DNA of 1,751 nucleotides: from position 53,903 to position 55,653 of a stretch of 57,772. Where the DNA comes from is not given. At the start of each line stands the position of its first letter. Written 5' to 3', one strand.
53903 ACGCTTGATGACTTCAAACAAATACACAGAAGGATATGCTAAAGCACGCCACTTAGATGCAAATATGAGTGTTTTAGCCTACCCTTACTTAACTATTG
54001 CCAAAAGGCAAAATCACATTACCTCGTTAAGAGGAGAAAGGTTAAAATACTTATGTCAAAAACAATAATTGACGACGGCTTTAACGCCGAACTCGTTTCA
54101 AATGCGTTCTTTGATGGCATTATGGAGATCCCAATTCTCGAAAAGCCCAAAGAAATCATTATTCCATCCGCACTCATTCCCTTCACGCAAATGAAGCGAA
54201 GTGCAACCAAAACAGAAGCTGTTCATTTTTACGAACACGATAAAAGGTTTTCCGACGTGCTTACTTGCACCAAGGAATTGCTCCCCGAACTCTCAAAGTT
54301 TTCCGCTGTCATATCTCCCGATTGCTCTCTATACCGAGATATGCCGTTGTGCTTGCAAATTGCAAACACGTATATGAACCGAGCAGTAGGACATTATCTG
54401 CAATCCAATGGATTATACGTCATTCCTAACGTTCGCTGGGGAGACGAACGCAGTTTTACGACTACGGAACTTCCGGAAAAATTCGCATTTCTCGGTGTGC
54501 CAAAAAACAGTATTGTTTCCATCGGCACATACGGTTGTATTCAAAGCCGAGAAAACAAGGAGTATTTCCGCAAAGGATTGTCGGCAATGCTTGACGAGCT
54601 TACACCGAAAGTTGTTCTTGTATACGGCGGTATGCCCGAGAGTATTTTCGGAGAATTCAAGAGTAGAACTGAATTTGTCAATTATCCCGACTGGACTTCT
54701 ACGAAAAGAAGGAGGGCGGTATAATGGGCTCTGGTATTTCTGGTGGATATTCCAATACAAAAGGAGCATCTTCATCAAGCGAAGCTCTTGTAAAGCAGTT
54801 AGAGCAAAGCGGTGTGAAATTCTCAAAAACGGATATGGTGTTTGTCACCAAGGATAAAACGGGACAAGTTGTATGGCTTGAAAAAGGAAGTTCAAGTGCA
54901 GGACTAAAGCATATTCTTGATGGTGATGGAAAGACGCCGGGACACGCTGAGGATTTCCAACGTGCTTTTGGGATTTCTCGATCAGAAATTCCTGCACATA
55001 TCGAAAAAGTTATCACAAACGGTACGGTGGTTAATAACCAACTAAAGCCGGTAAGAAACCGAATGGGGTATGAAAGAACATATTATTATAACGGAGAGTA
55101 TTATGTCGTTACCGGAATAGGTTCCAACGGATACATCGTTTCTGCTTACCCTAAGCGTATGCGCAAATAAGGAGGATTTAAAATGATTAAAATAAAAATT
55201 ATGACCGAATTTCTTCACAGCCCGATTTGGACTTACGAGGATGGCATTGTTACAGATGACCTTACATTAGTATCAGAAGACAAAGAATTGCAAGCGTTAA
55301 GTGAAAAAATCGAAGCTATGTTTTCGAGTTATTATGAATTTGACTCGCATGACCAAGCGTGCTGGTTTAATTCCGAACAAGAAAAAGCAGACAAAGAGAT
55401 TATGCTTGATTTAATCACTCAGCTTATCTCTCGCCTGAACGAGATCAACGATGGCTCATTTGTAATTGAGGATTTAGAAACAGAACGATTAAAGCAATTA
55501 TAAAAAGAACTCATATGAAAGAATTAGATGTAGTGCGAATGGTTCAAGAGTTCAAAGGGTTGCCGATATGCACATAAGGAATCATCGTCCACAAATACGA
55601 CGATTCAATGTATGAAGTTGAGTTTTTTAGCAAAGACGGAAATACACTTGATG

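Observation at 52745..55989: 3.15-kb cassette bracketed by 94-nt direct repeats, with no recombinase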

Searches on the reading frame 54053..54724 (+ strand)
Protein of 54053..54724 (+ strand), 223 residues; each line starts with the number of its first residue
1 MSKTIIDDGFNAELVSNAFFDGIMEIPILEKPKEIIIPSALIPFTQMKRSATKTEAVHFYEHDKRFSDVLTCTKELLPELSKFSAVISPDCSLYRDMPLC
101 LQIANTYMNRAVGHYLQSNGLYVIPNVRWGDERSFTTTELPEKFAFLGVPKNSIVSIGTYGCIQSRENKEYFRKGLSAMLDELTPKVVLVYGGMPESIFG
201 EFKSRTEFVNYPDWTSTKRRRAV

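Call 9: search_protein_families(library=pfam, proteins=[window:54053-54724:+], max_evalue=0.01)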
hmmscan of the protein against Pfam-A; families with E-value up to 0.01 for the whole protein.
window:54053-54724:+ (223 aa): 1 family
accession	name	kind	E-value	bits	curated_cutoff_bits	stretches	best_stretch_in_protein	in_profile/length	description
PF14386.11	DUF4417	-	1.1e-51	175.4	28.9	1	21-209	4-180/183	Domain of unknown function (DUF4417)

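Call 38: find_related_loci(query=window:54053-54724:+, collection=viral_contigs, flank=6000)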
Query window:54053-54724:+ (223 aa) in viral_contigs; peptide patterns used: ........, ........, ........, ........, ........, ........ (x = any residue, [..] = any of these).
14 stretches matched a pattern; 6 encode a relative of the query (tblastn E <= 1e-3); 6 distinct loci.
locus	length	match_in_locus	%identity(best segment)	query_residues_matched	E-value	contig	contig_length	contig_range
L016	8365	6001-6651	48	6-222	2e-72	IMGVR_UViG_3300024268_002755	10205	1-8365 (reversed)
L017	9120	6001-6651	48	6-222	2e-72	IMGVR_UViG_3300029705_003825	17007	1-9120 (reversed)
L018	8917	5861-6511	48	6-222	2e-72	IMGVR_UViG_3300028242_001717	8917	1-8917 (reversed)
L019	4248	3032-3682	48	6-222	2e-72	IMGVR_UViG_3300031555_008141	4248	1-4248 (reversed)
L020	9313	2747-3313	41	8-205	2e-52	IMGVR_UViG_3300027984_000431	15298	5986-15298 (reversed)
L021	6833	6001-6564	41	8-204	8e-50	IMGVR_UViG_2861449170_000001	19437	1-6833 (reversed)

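Call 49: find_homologous_proteins(query=window:54053-54724:+, max_evalue=1e-20)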
Query window:54053-54724:+ (223 aa): 1267 proteins with E <= 1e-20 among 1378 candidates; the best 120 are listed.
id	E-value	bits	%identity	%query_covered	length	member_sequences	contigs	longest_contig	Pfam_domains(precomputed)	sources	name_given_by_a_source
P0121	1.3e-133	462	90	100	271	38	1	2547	PF14386.12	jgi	-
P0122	2.6e-132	457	90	99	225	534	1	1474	PF14386.12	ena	-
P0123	2.1e-128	444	88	99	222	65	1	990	PF14386.12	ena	-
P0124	1.9e-125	435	83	100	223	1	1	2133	PF14386.12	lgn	-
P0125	3.5e-124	431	82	100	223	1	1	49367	PF14386.12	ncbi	-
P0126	2.8e-122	424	83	98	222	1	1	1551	PF14386.12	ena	-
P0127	1.1e-119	416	78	100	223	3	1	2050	PF14386.12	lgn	-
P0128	2.1e-116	405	78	100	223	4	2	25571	PF14386.12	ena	-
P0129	8.0e-116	403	78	99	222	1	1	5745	PF14386.12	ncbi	-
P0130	1.4e-115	403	80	98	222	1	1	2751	PF14386.12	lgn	-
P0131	1.9e-114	399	76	100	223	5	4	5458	PF14386.12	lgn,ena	-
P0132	2.1e-114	399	76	100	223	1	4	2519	PF14386.12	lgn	-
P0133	3.0e-113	395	78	99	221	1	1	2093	PF14386.12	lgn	-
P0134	1.5e-112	393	78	99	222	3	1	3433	PF14386.12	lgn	-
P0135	1.7e-112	392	78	99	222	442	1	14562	PF14386.12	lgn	-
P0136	2.0e-112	392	77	100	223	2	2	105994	PF14386.12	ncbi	-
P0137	3.1e-112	392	78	98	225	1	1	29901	PF14386.12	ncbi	-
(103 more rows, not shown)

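Call 50: find_encoding_contigs(protein=P0125, flank=8000, max_places=2)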
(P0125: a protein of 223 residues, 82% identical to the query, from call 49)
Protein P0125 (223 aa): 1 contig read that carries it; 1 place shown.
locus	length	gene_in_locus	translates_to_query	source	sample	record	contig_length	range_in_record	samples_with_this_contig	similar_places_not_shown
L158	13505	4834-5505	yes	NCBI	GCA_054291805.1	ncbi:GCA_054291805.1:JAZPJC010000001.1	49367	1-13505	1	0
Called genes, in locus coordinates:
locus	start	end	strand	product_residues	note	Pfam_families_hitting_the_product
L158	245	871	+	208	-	PF00455:DeoRC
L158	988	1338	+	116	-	PF14198:TnpV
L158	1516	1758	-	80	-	PF02796:HTH_7 (faint), PF13443:HTH_26, PF01381:HTH_3 (weak)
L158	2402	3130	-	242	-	PF12695:Abhydrolase_5, PF12146:Hydrolase_4 (weak), PF00561:Abhydrolase_1 (weak)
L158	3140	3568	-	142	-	PF00581:Rhodanese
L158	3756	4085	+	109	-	PF13560:HTH_31, PF13443:HTH_26 (weak), PF01381:HTH_3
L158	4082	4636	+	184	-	PF06114:Peptidase_M78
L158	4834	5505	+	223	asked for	PF14386:DUF4417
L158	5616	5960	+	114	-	PF18809:PBECR1 (weak)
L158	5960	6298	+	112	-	-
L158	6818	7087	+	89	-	PF20648:DUF6809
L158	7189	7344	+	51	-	-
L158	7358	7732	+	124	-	PF14198:TnpV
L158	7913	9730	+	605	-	PF22712:SNaCT7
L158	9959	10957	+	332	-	PF13302:Acetyltransf_3 (faint), PF13420:Acetyltransf_4 (weak), PF00583:Acetyltransf_1, PF13673:Acetyltransf_10 (faint), PF13508:Acetyltransf_7, PF00583:Acetyltransf_1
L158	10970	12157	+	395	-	PF04229:GrpB, PF00702:Hydrolase, PF13419:HAD_2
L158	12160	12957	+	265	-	PF08241:Methyltransf_11, PF08242:Methyltransf_12, PF13649:Methyltransf_25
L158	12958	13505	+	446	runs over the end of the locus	PF00583:Acetyltransf_1, PF13673:Acetyltransf_10 (weak)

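Call 51: find_encoding_contigs(protein=P0136, flank=8000, max_places=2)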
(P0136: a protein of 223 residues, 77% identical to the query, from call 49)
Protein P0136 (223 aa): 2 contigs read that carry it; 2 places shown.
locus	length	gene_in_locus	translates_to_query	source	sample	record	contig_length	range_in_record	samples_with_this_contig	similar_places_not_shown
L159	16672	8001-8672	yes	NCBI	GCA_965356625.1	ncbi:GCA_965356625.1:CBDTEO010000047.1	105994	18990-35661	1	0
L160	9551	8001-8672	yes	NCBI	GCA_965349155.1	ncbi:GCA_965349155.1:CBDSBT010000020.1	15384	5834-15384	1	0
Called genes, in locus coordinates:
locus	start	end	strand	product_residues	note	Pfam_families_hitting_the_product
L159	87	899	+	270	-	PF03419:Peptidase_U4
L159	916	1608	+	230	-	PF04542:Sigma70_r2, PF04545:Sigma70_r4, PF01381:HTH_3 (weak)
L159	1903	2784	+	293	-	PF12822:ECF_trnsprt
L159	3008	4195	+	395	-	PF00438:S-AdoMet_synt_N, PF02772:S-AdoMet_synt_M, PF02773:S-AdoMet_synt_C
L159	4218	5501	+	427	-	PF01053:Cys_Met_Meta_PP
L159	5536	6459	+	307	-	PF04204:HTS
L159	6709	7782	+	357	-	PF13784:Fic_N, PF02661:Fic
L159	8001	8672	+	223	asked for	PF14386:DUF4417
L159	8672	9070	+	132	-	PF21814:DUF6883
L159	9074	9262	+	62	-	PF16277:DUF4926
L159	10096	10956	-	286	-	PF01522:Polysacc_deac_1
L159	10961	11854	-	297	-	PF00294:PfkB, PF08543:Phos_pyr_kin (weak)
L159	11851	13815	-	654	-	PF07944:Beta-AFase-like_GH127_cat, PF20736:Glyco_hydro127M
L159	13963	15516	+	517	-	PF20154:LNT_N, PF00795:CN_hydrolase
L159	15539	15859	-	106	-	PF13240:Zn_Ribbon_1 (weak)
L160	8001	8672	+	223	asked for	PF14386:DUF4417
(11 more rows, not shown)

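Call 52: find_encoding_contigs(protein=P0137, flank=8000, max_places=2)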
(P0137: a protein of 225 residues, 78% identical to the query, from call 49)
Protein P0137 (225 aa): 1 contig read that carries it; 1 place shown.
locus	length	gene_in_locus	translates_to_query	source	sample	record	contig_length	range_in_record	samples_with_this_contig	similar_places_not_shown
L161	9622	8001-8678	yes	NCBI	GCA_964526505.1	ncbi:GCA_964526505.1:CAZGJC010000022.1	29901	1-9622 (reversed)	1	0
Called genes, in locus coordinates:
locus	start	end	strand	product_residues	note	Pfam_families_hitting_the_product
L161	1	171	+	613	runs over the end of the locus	PF07155:ECF-ribofla_trS, PF12822:ECF_trnsprt, PF08245:Mur_ligase_M, PF27239:FOL3_C (faint), PF02875:Mur_ligase_C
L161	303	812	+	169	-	PF06177:QueT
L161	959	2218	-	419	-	PF14286:DHHW, PF16822:ALGX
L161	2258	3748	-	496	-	PF03062:MBOAT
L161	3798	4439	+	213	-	PF00149:Metallophos, PF12850:Metallophos_2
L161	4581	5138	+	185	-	PF08207:EFP_N, PF01132:EFP, PF09285:Elong-fact-P_C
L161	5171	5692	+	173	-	-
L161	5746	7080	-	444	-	PF00999:Na_H_Exchanger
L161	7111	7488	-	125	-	PF01042:Ribonuc_L-PSP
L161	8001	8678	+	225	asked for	PF14386:DUF4417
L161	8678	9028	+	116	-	PF15542:Ntox50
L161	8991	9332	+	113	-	-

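Call 57: find_encoding_contigs(protein=P0121, flank=5000, max_places=3)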
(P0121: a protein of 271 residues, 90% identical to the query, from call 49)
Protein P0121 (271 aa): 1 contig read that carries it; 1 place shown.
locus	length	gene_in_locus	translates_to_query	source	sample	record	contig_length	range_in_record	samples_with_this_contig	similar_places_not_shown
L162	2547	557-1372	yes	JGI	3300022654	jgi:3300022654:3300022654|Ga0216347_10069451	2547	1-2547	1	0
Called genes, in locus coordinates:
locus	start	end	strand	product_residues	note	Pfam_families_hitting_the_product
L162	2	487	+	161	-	?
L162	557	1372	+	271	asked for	PF14386:DUF4417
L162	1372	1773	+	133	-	PF21814:DUF6883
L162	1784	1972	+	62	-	PF16277:DUF4926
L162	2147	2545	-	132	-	?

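Call 58: find_encoding_contigs(protein=P0128, flank=8000, max_places=3)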
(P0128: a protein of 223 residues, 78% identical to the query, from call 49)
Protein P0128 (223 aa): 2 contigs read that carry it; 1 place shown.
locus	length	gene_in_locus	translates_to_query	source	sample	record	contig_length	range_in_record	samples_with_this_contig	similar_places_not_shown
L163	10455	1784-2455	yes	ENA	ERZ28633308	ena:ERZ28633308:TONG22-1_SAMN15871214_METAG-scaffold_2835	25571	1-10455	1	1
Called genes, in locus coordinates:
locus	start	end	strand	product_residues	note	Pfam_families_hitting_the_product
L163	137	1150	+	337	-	PF00106:adh_short (weak), PF01073:3Beta_HSD, PF01370:Epimerase, PF02719:Polysacc_synt_2, PF04321:RmlD_sub_bind, PF08659:KR (weak), PF13460:NAD_binding_10, PF16363:GDP_Man_Dehyd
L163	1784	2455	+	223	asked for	PF14386:DUF4417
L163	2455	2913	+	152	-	PF18809:PBECR1 (faint)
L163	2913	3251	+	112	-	-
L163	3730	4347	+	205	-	PF12844:HTH_19, PF13560:HTH_31, PF01381:HTH_3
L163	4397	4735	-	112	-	PF03780:Asp23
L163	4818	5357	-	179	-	PF12685:SpoIIIAH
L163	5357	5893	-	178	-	-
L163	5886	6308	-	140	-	-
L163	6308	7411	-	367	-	PF09546:Spore_III_AE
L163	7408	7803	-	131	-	PF06686:SpoIIIAC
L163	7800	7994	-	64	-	PF06686:SpoIIIAC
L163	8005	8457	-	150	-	PF09548:Spore_III_AB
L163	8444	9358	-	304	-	PF19568:Spore_III_AA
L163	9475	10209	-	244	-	PF20772:TACO1_YebC_N, PF01709:Transcrip_reg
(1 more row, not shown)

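Call 75: search_protein_families(library=padloc, proteins=[window:54053-54724:+], max_evalue=0.01)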
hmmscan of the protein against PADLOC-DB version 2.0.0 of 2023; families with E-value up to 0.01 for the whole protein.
window:54053-54724:+ (223 aa): 0 families

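Call 76: search_protein_families(library=phrogs, proteins=[window:54053-54724:+], max_evalue=0.001)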
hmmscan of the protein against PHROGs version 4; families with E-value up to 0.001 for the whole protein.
window:54053-54724:+ (223 aa): 2 families
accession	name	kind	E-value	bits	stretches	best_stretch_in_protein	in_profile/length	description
phrog_940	-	DNA, RNA and nucleotide metabolism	2.7e-46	159.5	1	21-220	171-363/388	nuclease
phrog_8680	-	unknown function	3.6e-46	158.1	1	19-200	26-198/221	-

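Call 77: search_solved_structures(query=window:54053-54724:+, max_evalue=1)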
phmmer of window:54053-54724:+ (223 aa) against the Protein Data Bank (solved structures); distinct sequences matched with E-value up to 1: 0.

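Call 78: search_protein_families(library=ncbifam, proteins=[window:54053-54724:+], max_evalue=0.001)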
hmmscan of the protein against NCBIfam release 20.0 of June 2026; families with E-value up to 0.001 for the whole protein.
window:54053-54724:+ (223 aa): 0 families

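Call 99: predict_structure(alignment_id=A7)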
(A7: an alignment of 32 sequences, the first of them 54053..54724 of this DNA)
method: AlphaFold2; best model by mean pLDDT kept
length: 223 residues; sequences in the alignment: 32
mean_pLDDT: 82.0   pTM: 0.81
mean pLDDT of the five models: 82.0, 81.3, 80.0, 79.1, 79.0
residues with pLDDT >= 90: 110; 70-90: 66; 50-70: 28; < 50: 19
segments of 3 or more residues with pLDDT < 50: 1-7, 132-139, 220-223
pLDDT, mean of each block of 10 residues (from residue 1): 45 66 85 90 92 93 89 95 93 73 85 96 87 45 80 89 79 89 95 89 96 68 41
secondary structure, 60 per line:
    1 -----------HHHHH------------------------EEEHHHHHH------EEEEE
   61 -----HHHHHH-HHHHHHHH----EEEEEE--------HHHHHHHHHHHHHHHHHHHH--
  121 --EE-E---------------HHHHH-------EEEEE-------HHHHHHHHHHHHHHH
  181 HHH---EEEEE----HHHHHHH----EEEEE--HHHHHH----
elements in order: H12-16 E41-43 H44-49 E56-60 H66-71 H73-80 E85-90 H99-118 H142-146 E154-158 H166-183 E187-191 H196-202 E207-211 H214-219

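Call 101: fold_search(model_id=the predicted structure, library=pdb)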
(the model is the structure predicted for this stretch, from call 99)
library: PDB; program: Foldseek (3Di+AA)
matches with E <= 10: 1220; with E <= 0.001: 0
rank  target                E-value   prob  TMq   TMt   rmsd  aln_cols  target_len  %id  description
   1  3gk0_E                6.1e-03  0.95  0.40  0.38   7.7       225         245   14  Crystal structure of pyridoxal phosphate biosynthetic protein from Burkholderia pseudomallei (released 2009-03-17)
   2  3vgd                  1.4e-02  0.72  0.36  0.18   9.0       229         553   10  Ctystal structure of glycosyltrehalose trehalohydrolase (D252E) (released 2012-06-20)
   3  3f4n_E                1.7e-02  0.80  0.37  0.35   7.3       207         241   11  Crystal Structure of Pyridoxal Phosphate Biosynthetic Protein PdxJ from Yersinia pestis (released 2008-11-25)
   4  3gk0_A                1.9e-02  0.82  0.40  0.36   7.1       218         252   13  Crystal structure of pyridoxal phosphate biosynthetic protein from Burkholderia pseudomallei (released 2009-03-17)
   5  3vgb                  2.3e-02  0.41  0.29  0.16  10.2       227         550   13  Crystal structure of glycosyltrehalose trehalohydrolase (GTHase) from Sulfolobus solfataricus KM1 (released 2012-06-20)
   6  1vhc_F                3.5e-02  0.51  0.32  0.33   8.6       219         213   11  Crystal structure of a putative KHG/KDPG aldolase (released 2003-12-30)
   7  1ho1_C                4.0e-02  0.72  0.40  0.38   7.4       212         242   14  CRYSTAL STRUCTURE OF PYRIDOXINE 5'-PHOSPHATE SYNTHASE (released 2001-03-28)
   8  3f4n_B                4.0e-02  0.69  0.38  0.36   7.6       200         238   12  Crystal Structure of Pyridoxal Phosphate Biosynthetic Protein PdxJ from Yersinia pestis (released 2008-11-25)
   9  6rg0_A                4.5e-02  0.69  0.41  0.39   7.0       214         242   14  Structure of pdxj (released 2020-05-13)
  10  2duw_MODEL_1_A        4.5e-02  0.41  0.25  0.36  12.0       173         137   13  Solution structure of putative CoA-binding protein of Klebsiella pneumoniae (released 2007-08-14)
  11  6rg0_D                5.1e-02  0.85  0.44  0.45   5.5       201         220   12  Structure of pdxj (released 2020-05-13)
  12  3gk0_C                6.6e-02  0.66  0.41  0.38   6.9       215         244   13  Crystal structure of pyridoxal phosphate biosynthetic protein from Burkholderia pseudomallei (released 2009-03-17)
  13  1zp3_B                6.6e-02  0.44  0.33  0.28   8.6       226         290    8  E. coli Methylenetetrahydrofolate Reductase (oxidized) (released 2005-08-09)
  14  9ubr_E                7.5e-02  0.47  0.30  0.27   8.5       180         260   13  CryoEM structure of human Galectin-10 with iTrimbody (released 2026-02-11)
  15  2fmn_B                7.5e-02  0.35  0.31  0.27   8.7       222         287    7  Ala177Val mutant of E. coli Methylenetetrahydrofolate Reductase complex with LY309887 (released 2006-04-25)
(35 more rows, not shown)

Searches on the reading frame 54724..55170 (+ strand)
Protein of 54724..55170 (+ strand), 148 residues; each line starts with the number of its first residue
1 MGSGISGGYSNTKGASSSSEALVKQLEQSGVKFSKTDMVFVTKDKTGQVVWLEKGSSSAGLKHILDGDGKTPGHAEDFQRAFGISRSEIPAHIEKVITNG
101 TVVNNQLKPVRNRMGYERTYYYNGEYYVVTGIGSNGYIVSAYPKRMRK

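Call 9: search_protein_families(library=pfam, proteins=[window:54724-55170:+], max_evalue=0.01)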
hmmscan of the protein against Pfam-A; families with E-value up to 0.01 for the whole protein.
window:54724-55170:+ (148 aa): 1 family
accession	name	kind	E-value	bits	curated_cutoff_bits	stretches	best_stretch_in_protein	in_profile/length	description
PF18809.6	PBECR1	-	0.0018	19.2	27.6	1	49-145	12-101/104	phage-Barnase-EndoU-ColicinE5/D-RelE like nuclease1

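Call 75: search_protein_families(library=padloc, proteins=[window:54724-55170:+], max_evalue=0.01)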
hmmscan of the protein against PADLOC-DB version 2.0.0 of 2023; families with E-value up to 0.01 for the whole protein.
window:54724-55170:+ (148 aa): 0 families

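Call 76: search_protein_families(library=phrogs, proteins=[window:54724-55170:+], max_evalue=0.001)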
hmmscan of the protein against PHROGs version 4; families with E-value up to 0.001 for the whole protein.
window:54724-55170:+ (148 aa): 0 families

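Call 78: search_protein_families(library=ncbifam, proteins=[window:54724-55170:+], max_evalue=0.001)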
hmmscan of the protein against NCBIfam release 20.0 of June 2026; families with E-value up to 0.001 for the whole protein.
window:54724-55170:+ (148 aa): 0 families

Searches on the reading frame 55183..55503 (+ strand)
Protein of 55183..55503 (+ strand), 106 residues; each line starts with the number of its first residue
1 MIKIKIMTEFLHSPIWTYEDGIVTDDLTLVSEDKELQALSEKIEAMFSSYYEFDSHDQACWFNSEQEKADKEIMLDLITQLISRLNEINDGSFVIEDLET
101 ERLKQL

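Call 9: search_protein_families(library=pfam, proteins=[window:55183-55503:+], max_evalue=0.01)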
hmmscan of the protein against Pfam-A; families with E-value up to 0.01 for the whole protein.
window:55183-55503:+ (106 aa): 0 families

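Call 75: search_protein_families(library=padloc, proteins=[window:55183-55503:+], max_evalue=0.01)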
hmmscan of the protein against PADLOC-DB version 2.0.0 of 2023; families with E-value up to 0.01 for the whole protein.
window:55183-55503:+ (106 aa): 0 families

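Call 76: search_protein_families(library=phrogs, proteins=[window:55183-55503:+], max_evalue=0.001)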
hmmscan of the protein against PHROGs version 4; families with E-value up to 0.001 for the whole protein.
window:55183-55503:+ (106 aa): 0 families

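Call 78: search_protein_families(library=ncbifam, proteins=[window:55183-55503:+], max_evalue=0.001)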
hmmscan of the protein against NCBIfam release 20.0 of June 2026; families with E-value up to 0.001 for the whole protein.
window:55183-55503:+ (106 aa): 0 families
